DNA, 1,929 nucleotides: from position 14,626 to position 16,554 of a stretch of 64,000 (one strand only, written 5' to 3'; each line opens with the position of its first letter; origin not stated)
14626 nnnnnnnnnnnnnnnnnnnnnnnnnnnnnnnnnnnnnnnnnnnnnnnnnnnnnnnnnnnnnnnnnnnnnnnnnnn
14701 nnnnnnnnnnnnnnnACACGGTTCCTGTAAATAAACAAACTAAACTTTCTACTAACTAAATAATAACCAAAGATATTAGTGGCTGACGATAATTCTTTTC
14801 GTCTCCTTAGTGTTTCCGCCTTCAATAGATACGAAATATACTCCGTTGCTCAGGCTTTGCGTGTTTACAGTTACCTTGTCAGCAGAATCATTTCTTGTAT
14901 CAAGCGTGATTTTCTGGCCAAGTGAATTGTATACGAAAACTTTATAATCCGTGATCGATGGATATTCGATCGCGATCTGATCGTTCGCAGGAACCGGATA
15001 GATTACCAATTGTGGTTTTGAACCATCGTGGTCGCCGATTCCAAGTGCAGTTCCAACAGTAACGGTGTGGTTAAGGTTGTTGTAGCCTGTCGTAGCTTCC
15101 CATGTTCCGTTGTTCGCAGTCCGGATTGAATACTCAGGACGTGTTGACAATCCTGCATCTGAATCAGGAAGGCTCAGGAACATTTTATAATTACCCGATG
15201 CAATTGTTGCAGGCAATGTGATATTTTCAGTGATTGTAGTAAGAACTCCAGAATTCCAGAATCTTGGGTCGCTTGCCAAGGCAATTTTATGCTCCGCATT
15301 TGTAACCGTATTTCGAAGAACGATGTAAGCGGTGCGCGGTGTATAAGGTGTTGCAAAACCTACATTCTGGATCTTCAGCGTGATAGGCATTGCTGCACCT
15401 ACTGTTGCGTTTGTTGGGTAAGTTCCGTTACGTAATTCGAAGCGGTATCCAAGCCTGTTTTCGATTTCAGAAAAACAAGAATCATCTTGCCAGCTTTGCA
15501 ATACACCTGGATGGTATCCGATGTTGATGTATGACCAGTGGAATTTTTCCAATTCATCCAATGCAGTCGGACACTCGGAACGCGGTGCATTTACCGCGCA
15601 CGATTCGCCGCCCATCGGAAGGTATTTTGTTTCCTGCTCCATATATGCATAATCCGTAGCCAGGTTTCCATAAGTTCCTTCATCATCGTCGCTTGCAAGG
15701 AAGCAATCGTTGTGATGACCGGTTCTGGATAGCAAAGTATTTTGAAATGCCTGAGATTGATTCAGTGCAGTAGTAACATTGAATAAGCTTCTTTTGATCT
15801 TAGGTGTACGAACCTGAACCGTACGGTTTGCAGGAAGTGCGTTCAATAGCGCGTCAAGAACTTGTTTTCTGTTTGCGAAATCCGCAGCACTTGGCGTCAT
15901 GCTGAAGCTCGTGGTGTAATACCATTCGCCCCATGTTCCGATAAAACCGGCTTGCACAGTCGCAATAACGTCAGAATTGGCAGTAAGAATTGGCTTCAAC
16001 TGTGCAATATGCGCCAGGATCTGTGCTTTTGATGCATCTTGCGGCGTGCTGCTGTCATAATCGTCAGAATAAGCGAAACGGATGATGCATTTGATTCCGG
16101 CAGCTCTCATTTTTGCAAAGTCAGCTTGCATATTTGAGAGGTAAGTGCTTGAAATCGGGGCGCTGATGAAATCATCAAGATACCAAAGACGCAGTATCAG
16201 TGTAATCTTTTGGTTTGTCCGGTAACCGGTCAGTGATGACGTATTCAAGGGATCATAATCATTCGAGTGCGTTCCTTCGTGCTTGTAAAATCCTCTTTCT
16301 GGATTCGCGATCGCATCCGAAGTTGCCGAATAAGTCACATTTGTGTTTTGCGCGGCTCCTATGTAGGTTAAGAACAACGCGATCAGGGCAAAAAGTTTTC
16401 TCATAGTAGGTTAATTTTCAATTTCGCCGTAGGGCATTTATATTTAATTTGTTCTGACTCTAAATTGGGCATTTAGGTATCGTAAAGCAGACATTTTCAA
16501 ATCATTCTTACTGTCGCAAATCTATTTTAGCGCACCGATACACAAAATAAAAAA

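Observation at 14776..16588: T9SS-secreted DUF4832 putative hydrolase shares an upstream motif with the pel-like operon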

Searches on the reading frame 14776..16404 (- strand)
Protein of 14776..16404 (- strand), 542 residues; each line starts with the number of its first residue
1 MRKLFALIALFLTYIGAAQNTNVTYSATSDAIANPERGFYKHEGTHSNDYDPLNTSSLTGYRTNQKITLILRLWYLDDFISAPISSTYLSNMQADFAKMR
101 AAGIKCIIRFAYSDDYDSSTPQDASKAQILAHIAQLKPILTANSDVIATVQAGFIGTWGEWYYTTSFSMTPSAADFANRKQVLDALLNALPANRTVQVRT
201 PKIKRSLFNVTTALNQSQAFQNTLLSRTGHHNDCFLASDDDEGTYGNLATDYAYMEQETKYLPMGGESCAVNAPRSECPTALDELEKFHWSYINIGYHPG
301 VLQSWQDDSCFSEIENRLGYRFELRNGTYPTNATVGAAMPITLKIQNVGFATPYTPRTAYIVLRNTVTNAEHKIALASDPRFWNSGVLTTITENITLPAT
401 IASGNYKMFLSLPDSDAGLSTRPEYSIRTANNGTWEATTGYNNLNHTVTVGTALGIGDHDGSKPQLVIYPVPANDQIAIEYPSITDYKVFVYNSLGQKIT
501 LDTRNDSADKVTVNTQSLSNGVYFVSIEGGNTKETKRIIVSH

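Call 8: search_protein_families(library=pfam, proteins=[window:14776-16404:-], max_evalue=0.01)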
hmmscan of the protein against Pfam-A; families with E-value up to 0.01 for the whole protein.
window:14776-16404:- (542 aa): 3 families
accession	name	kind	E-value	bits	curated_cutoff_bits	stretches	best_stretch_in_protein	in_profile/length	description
PF16116.10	DUF4832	-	4.5e-70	236.2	29.2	1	227-431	1-216/216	Domain of unknown function (DUF4832)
PF16173.10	DUF4874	-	8.8e-51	172.1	30.1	1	34-202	1-158/159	Domain of unknown function (DUF4874)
PF18962.6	Por_Secre_tail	-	5.2e-14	52.7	27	1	468-540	1-75/75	Secretion system C-terminal sorting domain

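Call 15: find_homologous_proteins(query=window:14776-16404:-)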
Query window:14776-16404:- (542 aa): 3069 proteins with E <= 0.001 among 8000 candidates; the best 120 are listed.
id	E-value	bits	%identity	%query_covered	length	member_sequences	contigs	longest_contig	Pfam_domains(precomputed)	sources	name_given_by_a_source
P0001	0.0e+0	1235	100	100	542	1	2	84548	PF18962.8,PF16116.11,PF16173.11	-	-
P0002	5.6e-279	944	72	100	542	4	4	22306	PF18962.8,PF16116.11,PF16173.11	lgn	-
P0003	4.5e-274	928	70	100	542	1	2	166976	PF18962.8,PF16116.11,PF16173.11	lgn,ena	-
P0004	1.0e-262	890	69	100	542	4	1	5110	PF18962.8,PF16116.11,PF16173.11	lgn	-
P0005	1.7e-245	833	65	100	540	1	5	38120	PF18962.8,PF16116.11,PF16173.11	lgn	-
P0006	4.4e-245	832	65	100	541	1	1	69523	PF18962.8,PF16116.11,PF16173.11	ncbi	-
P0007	4.4e-244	829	65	100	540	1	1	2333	PF18962.8,PF16116.11,PF16173.11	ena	-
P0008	8.9e-243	825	65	100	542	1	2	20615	PF18962.8,PF16116.11,PF16173.11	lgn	-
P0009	2.2e-241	820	65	100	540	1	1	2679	PF18962.8,PF16116.11,PF16173.11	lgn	-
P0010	2.6e-241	820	64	100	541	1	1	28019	PF18962.8,PF16116.11,PF16173.11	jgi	jgi:hypothetical protein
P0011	4.1e-241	819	64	100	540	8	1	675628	PF18962.8,PF16116.11,PF16173.11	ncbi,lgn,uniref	ncbi:Secretion system C-terminal sorting domain-containing protein [Flavobacterium longum]|uniref:T9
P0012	1.9e-240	817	64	100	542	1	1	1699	PF18962.8,PF16116.11,PF16173.11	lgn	-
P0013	1.5e-238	811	62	100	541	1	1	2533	PF18962.8,PF16116.11,PF16173.11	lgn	-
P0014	4.3e-238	809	63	100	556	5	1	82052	PF18962.8,PF16116.11,PF16173.11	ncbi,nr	ncbi:MAG: DUF4832 domain-containing protein [Flavobacterium sp.]|nr:MAG: DUF4832 domain-containing p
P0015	1.0e-237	808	64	100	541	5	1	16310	PF18962.8,PF16116.11,PF16173.11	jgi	jgi:hypothetical protein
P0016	6.0e-236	802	64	100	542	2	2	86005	PF18962.8,PF16116.11,PF16173.11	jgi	jgi:hypothetical protein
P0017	9.8e-236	801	64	100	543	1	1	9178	PF18962.8,PF16116.11,PF16173.11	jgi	jgi:hypothetical protein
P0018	2.0e-235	800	62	100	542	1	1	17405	PF18962.8,PF16116.11,PF16173.11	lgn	-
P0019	1.6e-233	794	62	100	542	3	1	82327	PF18962.8,PF16116.11,PF16173.11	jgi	jgi:hypothetical protein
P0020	6.5e-233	792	62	100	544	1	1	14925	PF18962.8,PF16116.11,PF16173.11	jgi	jgi:hypothetical protein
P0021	1.0e-232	791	65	97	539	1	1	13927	PF18962.8,PF16116.11,PF16173.11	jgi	jgi:hypothetical protein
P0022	2.1e-230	784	63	100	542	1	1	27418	PF18962.8,PF16116.11,PF16173.11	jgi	jgi:hypothetical protein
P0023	5.8e-230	782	62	100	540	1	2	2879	PF18962.8,PF16116.11,PF16173.11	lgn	-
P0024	1.6e-229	781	60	100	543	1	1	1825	PF18962.8,PF16116.11,PF16173.11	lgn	-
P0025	3.9e-229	779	61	100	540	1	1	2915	PF18962.8,PF16116.11,PF16173.11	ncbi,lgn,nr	ncbi:MAG: DUF4832 domain-containing protein [Flavobacterium sp.]|nr:MAG: DUF4832 domain-containing p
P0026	3.3e-228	776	62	100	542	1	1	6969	PF18962.8,PF16116.11,PF16173.11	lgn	-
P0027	5.9e-228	776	62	99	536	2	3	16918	PF18962.8,PF16116.11,PF16173.11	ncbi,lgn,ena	-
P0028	1.3e-226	771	60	100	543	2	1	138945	PF18962.8,PF16116.11,PF16173.11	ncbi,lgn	ncbi:MAG TPA: DUF4832 domain-containing protein [Flavobacterium sp.]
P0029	7.7e-225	765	61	100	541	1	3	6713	PF18962.8,PF16116.11,PF16173.11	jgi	jgi:hypothetical protein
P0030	2.2e-224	764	60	100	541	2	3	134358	PF18962.8,PF16116.11,PF16173.11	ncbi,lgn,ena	-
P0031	1.4e-222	758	59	100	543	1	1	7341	PF18962.8,PF16116.11,PF16173.11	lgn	-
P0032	3.4e-221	753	62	99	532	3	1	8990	PF18962.8,PF16116.11,PF16173.11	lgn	-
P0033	1.5e-220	751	61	97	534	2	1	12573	PF18962.8,PF16116.11,PF16173.11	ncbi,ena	-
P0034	2.1e-218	744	58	100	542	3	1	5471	PF18962.8,PF16116.11,PF16173.11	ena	-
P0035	2.5e-218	744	59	100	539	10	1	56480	PF18962.8,PF16116.11,PF16173.11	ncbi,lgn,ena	-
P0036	4.8e-218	743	59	100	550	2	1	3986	PF18962.8,PF16116.11,PF16173.11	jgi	jgi:hypothetical protein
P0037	1.0e-214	732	58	100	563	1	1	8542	PF18962.8,PF16116.11,PF16173.11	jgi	jgi:hypothetical protein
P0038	3.3e-211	720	57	100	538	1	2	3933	PF18962.8,PF16116.11,PF16173.11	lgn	-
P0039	5.3e-211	720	57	100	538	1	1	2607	PF18962.8,PF16116.11,PF16173.11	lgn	-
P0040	4.7e-210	717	57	100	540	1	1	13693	PF18962.8,PF16116.11,PF16173.11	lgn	-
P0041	5.2e-210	716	58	100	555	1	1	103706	PF18962.8,PF16116.11,PF16173.11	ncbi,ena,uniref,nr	ncbi:DUF4832 domain-containing protein [Flavobacterium sp.]|uniref:T9SS type A sorting domain-contai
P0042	3.7e-209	714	57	100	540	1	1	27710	PF18962.8,PF16116.11,PF16173.11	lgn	-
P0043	4.0e-209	713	59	96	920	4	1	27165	PF18962.8,PF16116.11,PF05345.19,PF16173.11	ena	-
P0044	5.4e-209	713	56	100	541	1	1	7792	PF18962.8,PF16116.11,PF16173.11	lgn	-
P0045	1.2e-206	705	56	100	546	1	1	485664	PF18962.8,PF16116.11,PF16173.11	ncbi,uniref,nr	ncbi:DUF4832 domain-containing protein [Flavobacterium sp.]|uniref:T9SS type A sorting domain-contai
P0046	4.1e-206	704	55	100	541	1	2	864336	PF18962.8,PF16116.11,PF16173.11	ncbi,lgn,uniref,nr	ncbi:DUF4832 domain-containing protein [Flavobacterium sp. MAH-1]|uniref:DUF4832 domain-containing p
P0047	4.4e-206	703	56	100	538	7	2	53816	PF18962.8,PF16116.11,PF16173.11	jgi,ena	jgi:hypothetical protein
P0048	4.9e-206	703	56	100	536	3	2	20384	PF18962.8,PF16116.11,PF16173.11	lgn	-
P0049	9.0e-206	702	56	100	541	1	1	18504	PF18962.8,PF16116.11,PF16173.11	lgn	-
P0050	1.3e-205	702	57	97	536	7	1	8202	PF18962.8,PF16116.11,PF16173.11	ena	-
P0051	1.9e-205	701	56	100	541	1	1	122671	PF18962.8,PF16116.11,PF16173.11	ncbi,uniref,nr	ncbi:DUF4832 domain-containing protein [Flavobacterium sp.]|uniref:T9SS type A sorting domain-contai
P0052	6.2e-205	700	56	100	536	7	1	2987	PF18962.8,PF16116.11,PF16173.11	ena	-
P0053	6.6e-205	700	56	100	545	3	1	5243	PF18962.8,PF16116.11,PF16173.11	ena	-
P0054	1.2e-204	699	56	100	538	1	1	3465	PF18962.8,PF16116.11,PF16173.11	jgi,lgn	jgi:hypothetical protein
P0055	2.1e-204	698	56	100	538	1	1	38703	PF18962.8,PF16116.11,PF16173.11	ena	-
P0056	2.6e-204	698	56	100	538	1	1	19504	PF18962.8,PF16116.11,PF16173.11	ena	-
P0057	2.7e-204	698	56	100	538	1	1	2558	PF18962.8,PF16116.11,PF16173.11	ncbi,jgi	jgi:hypothetical protein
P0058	2.7e-204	698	56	100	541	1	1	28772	PF18962.8,PF16116.11,PF16173.11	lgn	-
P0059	3.2e-204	697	56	100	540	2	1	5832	PF18962.8,PF16116.11,PF16173.11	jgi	jgi:hypothetical protein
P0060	3.5e-204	697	55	100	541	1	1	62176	PF18962.8,PF16116.11,PF16173.11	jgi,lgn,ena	-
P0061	6.0e-204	696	56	100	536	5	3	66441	PF18962.8,PF16116.11,PF16173.11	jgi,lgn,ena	jgi:hypothetical protein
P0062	8.1e-204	696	57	96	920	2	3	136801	PF18962.8,PF16116.11,PF05345.19,PF16173.11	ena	-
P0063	9.3e-204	696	56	100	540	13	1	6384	PF18962.8,PF16116.11,PF16173.11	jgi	-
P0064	9.8e-204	696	56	100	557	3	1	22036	PF18962.8,PF16116.11,PF16173.11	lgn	-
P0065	2.1e-203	695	57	96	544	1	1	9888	PF18962.8,PF16116.11,PF16173.11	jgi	-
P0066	2.5e-203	694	56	100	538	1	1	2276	PF18962.8,PF16116.11,PF16173.11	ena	-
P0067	2.6e-203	694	56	100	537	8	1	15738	PF18962.8,PF16116.11,PF16173.11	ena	-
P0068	2.7e-203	694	56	100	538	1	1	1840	PF18962.8,PF16116.11,PF16173.11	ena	-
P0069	4.2e-203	694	56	100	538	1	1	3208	PF18962.8,PF16116.11,PF16173.11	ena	-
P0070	5.5e-203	693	56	97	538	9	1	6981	PF18962.8,PF16116.11,PF16173.11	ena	-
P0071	1.9e-202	691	56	100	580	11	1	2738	PF18962.8,PF16116.11,PF16173.11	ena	-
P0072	3.6e-202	691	55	99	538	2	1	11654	PF18962.8,PF16116.11,PF16173.11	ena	-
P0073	3.8e-202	690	55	100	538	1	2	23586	PF18962.8,PF16116.11,PF16173.11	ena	-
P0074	4.6e-202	690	57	99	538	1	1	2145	PF18962.8,PF16116.11,PF16173.11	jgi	jgi:hypothetical protein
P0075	6.2e-202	690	56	96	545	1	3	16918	PF18962.8,PF16116.11,PF16173.11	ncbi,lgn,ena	-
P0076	9.8e-202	689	56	99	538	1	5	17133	PF18962.8,PF16116.11,PF16173.11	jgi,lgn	jgi:hypothetical protein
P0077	1.4e-201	689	56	100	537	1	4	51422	PF18962.8,PF16116.11,PF16173.11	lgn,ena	-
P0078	1.7e-201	688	56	99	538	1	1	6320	PF18962.8,PF16116.11,PF16173.11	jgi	jgi:hypothetical protein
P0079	2.0e-201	688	54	100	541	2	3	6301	PF18962.8,PF16116.11,PF16173.11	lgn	-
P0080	2.9e-201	688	55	100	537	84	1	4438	PF18962.8,PF16116.11,PF16173.11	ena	-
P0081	3.1e-201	687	56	98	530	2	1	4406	PF18962.8,PF16116.11,PF16173.11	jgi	-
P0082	8.1e-201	686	56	99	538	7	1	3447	PF18962.8,PF16116.11,PF16173.11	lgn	-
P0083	1.2e-200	686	56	96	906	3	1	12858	PF18962.8,PF18957.7,PF16116.11,PF05345.19,PF16173.11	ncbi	-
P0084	1.4e-200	685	55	100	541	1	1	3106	PF18962.8,PF16116.11,PF16173.11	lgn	-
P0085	1.5e-200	685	55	100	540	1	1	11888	PF18962.8,PF16116.11,PF16173.11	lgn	-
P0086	1.8e-200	685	55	100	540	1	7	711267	PF18962.8,PF16116.11,PF16173.11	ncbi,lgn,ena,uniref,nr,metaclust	ncbi:hypothetical protein FCR2A7T_22100 [Flavobacterium cauense R2A-7]|uniref:Putative secreted prot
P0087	7.7e-200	683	55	100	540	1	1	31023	PF18962.8,PF16116.11,PF16173.11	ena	-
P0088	7.8e-200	683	55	100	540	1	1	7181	PF18962.8,PF16116.11,PF16173.11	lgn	-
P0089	1.1e-199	682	54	100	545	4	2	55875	PF18962.8,PF16116.11,PF16173.11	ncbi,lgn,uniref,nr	ncbi:DUF4832 domain-containing protein [Flavobacterium sp.]|uniref:T9SS type A sorting domain-contai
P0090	1.6e-199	682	55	100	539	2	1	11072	PF18962.8,PF16116.11,PF16173.11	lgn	-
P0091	2.3e-199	681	55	97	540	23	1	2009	PF18962.8,PF16116.11,PF16173.11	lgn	-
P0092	4.8e-199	680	55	100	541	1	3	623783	PF18962.8,PF16116.11,PF16173.11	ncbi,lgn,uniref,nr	ncbi:hypothetical protein FSS13T_17440 [Flavobacterium saliperosum S13]|uniref:Por secretion system 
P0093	5.0e-199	680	55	100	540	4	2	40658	PF18962.8,PF16116.11,PF16173.11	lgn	-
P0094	5.1e-199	680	55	100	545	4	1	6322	PF18962.8,PF16116.11,PF16173.11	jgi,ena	-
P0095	6.7e-199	680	56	96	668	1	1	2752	PF18962.8,PF16116.11,PF05345.19,PF16173.11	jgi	jgi:hypothetical protein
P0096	7.9e-199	680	55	100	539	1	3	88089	PF18962.8,PF16116.11,PF16173.11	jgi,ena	-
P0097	9.3e-199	679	56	97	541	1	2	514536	PF18962.8,PF16116.11,PF16173.11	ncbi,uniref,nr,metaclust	ncbi:hypothetical protein FEDK69T_04390 [Flavobacterium enshiense DK69]|uniref:T9SS type A sorting d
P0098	1.2e-198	679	56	96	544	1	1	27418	PF18962.8,PF16116.11,PF16173.11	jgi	jgi:hypothetical protein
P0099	2.2e-198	678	55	100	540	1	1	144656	PF18962.8,PF16116.11,PF16173.11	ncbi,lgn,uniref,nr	ncbi:DUF4832 domain-containing protein [Flavobacterium dankookense]|uniref:Putative secreted protein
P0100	3.6e-198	677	54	100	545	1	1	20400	PF18962.8,PF16116.11,PF16173.11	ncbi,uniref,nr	ncbi:DUF4832 domain-containing protein [Flavobacterium sp.]|uniref:T9SS type A sorting domain-contai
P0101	4.1e-198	677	54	100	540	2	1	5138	PF18962.8,PF16116.11,PF16173.11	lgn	-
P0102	6.4e-198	677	55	100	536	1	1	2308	PF18962.8,PF16116.11,PF16173.11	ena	-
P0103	9.4e-198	676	54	100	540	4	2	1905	PF18962.8,PF16116.11,PF16173.11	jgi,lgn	jgi:hypothetical protein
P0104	1.4e-197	675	54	100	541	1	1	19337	PF18962.8,PF16116.11,PF16173.11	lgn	-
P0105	2.2e-197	675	55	100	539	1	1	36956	PF18962.8,PF16116.11,PF16173.11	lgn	-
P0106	4.9e-197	674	55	100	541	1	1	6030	PF18962.8,PF16116.11,PF16173.11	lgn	-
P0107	9.2e-197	673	54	100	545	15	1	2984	PF18962.8,PF16116.11,PF16173.11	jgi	-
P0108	1.3e-196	672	54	100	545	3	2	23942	PF18962.8,PF16116.11,PF16173.11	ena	-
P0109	1.9e-196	672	54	100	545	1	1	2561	PF18962.8,PF16116.11,PF16173.11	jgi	-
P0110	2.5e-196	671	56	94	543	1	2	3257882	PF18962.8,PF16116.11,PF16173.11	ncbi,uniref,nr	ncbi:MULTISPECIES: DUF4832 domain-containing protein [Flavobacterium]|uniref:T9SS type A sorting dom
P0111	3.3e-196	671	55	100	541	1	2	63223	PF18962.8,PF16116.11,PF16173.11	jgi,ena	jgi:hypothetical protein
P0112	9.9e-196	669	55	96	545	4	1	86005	PF18962.8,PF16116.11,PF16173.11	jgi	jgi:hypothetical protein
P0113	1.2e-195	669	54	100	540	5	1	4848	PF18962.8,PF16116.11,PF16173.11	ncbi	-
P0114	2.3e-195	668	59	87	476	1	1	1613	PF18962.8,PF16116.11,PF16173.11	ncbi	ncbi:MAG TPA: DUF4832 domain-containing protein, partial [Flavobacterium sp.]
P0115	2.3e-195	668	54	100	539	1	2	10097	PF18962.8,PF16116.11,PF16173.11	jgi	jgi:hypothetical protein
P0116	3.8e-195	667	54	100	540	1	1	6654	PF18962.8,PF16116.11,PF16173.11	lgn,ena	-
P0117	5.6e-195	667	54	100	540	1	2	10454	PF18962.8,PF16116.11,PF16173.11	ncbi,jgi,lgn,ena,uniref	ncbi:DUF4832 domain-containing protein [Flavobacterium sp.]|uniref:DUF4832 domain-containing protein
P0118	6.0e-195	667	54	100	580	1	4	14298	PF18962.8,PF16116.11,PF16173.11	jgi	jgi:hypothetical protein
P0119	8.2e-195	666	55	100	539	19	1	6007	PF18962.8,PF16116.11,PF16173.11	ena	-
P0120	3.2e-194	664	54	100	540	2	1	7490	PF18962.8,PF16116.11,PF16173.11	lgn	-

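Call 25: search_solved_structures(query=window:14776-16404:-, max_evalue=1, show_alignments=2)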
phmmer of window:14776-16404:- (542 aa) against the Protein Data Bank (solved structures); distinct sequences matched with E-value up to 1: 2.
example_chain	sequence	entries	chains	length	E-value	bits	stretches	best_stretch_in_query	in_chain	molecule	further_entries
8glj_D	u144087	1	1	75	0.00075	21.3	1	466-539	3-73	Por secretion system C-terminal sorting domain-containing protein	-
8glk_D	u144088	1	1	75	0.085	14.5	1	466-540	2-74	Endonuclease I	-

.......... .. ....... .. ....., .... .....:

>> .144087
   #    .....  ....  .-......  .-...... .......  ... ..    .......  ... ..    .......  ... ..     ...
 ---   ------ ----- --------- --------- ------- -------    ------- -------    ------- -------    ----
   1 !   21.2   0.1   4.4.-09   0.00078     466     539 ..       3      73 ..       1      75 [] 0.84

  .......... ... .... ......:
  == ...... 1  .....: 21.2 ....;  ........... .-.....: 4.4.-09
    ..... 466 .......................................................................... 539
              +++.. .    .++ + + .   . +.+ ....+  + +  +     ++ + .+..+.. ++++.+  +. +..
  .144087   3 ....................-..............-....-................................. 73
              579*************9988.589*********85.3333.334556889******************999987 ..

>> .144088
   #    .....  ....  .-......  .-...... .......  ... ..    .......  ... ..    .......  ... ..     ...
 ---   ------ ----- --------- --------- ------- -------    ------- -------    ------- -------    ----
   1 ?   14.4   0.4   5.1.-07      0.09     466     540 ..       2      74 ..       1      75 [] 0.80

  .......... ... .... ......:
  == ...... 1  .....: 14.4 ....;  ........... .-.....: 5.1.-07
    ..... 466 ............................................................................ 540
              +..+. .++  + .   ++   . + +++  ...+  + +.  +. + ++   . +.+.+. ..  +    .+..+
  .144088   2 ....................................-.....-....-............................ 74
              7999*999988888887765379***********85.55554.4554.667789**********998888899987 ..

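Call 33: find_encoding_contigs(protein=P0003, flank=10000, max_places=2)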
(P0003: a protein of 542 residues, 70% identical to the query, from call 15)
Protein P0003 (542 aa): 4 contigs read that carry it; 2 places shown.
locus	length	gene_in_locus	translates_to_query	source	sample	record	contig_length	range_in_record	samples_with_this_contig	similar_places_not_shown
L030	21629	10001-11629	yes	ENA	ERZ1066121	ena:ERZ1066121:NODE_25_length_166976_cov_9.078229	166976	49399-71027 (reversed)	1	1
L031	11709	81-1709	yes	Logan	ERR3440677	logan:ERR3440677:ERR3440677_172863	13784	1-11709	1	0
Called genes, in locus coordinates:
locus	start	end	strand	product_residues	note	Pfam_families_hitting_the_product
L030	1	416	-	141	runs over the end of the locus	PF13279:4HBT_2, PF03061:4HBT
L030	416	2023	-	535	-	PF00501:AMP-binding, PF13193:AMP-binding_C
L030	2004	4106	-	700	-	PF01494:FAD_binding_3, PF00724:Oxidored_FMN (weak)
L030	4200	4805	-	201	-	PF01613:Flavin_Reduct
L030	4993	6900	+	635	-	PF16177:ACAS_N, PF00501:AMP-binding, PF13193:AMP-binding_C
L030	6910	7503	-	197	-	-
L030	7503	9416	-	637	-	PF00027:cNMP_binding, PF00571:CBS, PF03445:DUF294, PF10335:DUF294_C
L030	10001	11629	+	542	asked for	PF16173:DUF4874, PF16116:DUF4832, PF18962:Por_Secre_tail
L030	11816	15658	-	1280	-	PF09960:DUF2194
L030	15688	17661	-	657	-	-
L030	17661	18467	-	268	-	PF03537:Glyco_hydro_114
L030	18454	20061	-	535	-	-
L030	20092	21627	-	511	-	PF11997:DUF3492, PF13439:Glyco_transf_4, PF20706:GT4-conflict, PF00534:Glycos_transf_1, PF13692:Glyco_trans_1_4, PF13524:Glyco_trans_1_2 (weak)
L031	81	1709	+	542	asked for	PF16173:DUF4874, PF16116:DUF4832, PF18962:Por_Secre_tail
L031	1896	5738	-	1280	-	PF09960:DUF2194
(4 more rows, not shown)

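Call 34: find_encoding_contigs(protein=P0110, flank=10000, max_places=2)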
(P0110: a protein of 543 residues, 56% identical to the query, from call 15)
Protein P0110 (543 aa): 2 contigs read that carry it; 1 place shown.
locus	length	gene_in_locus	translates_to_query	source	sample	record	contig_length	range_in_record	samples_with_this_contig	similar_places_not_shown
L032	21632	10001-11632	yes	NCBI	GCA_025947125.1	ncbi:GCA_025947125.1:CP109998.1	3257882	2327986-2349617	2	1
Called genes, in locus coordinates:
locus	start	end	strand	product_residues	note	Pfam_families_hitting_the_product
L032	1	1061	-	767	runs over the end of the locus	PF00724:Oxidored_FMN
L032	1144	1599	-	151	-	PF08327:AHSA1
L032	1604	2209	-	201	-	PF01613:Flavin_Reduct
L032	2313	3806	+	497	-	PF00083:Sugar_tr, PF07690:MFS_1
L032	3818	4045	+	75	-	PF20664:DUF6814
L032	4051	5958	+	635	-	PF16177:ACAS_N, PF00501:AMP-binding, PF13193:AMP-binding_C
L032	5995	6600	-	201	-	PF00929:RNase_T, PF21762:DEDDh_C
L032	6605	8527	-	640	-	PF00027:cNMP_binding, PF00571:CBS, PF03445:DUF294, PF10335:DUF294_C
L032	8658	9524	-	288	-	PF00892:EamA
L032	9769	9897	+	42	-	-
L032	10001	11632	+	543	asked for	PF16173:DUF4874, PF16116:DUF4832, PF18962:Por_Secre_tail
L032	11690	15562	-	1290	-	PF09960:DUF2194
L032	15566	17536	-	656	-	-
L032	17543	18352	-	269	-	PF03537:Glyco_hydro_114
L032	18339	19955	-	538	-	-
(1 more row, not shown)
